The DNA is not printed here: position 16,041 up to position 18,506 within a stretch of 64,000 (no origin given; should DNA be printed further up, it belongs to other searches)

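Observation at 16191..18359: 722-aa protein made of four tandem GT9-like half-domains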

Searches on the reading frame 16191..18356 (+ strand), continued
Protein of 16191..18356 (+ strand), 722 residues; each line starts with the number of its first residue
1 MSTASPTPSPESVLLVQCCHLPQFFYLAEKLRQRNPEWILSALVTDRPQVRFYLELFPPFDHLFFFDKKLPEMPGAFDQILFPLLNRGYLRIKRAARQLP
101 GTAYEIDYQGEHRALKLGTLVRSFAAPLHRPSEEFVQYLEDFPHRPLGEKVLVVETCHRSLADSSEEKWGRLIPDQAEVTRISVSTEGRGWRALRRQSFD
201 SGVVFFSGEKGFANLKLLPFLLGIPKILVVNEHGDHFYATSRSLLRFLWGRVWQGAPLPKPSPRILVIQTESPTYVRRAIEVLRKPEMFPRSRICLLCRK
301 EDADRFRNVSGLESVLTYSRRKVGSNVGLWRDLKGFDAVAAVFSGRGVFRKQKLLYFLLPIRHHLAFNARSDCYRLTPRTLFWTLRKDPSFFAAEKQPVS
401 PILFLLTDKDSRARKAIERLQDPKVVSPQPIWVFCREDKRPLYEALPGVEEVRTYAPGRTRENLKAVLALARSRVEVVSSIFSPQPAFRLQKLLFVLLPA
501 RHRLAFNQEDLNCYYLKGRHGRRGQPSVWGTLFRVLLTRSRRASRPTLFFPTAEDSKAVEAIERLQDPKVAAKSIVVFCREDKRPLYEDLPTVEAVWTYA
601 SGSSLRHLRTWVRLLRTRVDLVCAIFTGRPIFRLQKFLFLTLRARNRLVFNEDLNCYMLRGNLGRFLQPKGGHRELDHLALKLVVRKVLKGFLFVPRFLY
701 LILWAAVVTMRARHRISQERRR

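Call 89: search_protein_families(library=pfam, proteins=[L011:6592-7188:-, L017:5727-6242:-, L017:3287-3892:-, L009:9314-9994:+, L019:4451-5710:+], max_evalue=0.1)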
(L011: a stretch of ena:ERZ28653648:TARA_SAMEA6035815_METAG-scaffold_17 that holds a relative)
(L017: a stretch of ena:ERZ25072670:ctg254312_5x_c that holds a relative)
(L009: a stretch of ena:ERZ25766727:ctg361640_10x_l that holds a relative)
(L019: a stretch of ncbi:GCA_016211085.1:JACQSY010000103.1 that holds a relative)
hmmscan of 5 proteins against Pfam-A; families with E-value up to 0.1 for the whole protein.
L011:6592-7188:- (198 aa): 0 families

L017:5727-6242:- (171 aa): 0 families

L017:3287-3892:- (201 aa): 0 families

L009:9314-9994:+ (227 aa): 1 family
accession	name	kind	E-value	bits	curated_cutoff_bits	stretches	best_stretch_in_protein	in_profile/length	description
PF13491.11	FtsK_4TM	-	4.5e-05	23.6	23.1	1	55-121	66-130/171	4TM region of DNA translocase FtsK/SpoIIIE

L019:4451-5710:+ (420 aa): 8 families
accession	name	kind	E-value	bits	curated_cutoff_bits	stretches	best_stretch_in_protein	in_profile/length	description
PF08241.18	Methyltransf_11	-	1.1e-15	58.4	21.2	1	57-151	1-95/95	Methyltransferase domain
PF13649.12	Methyltransf_25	-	4.7e-13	50.1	27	1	56-147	1-97/97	Methyltransferase domain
PF13489.12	Methyltransf_23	-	1.6e-12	47.9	27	1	33-217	3-161/164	Methyltransferase domain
PF13847.12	Methyltransf_31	-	4.3e-11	43.1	27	1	52-155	3-113/145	Methyltransferase domain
PF08242.18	Methyltransf_12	-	2.1e-09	38.4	30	1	57-148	1-97/98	Methyltransferase domain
PF01209.24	Ubie_methyltran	-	0.0019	18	20.1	1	47-173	42-175/233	ubiE/COQ5 methyltransferase family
PF01728.25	FtsJ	-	0.024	15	24.1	1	39-110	12-82/181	FtsJ-like methyltransferase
PF05175.20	MTS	-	0.066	13.3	23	1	39-72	23-51/170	Methyltransferase small domain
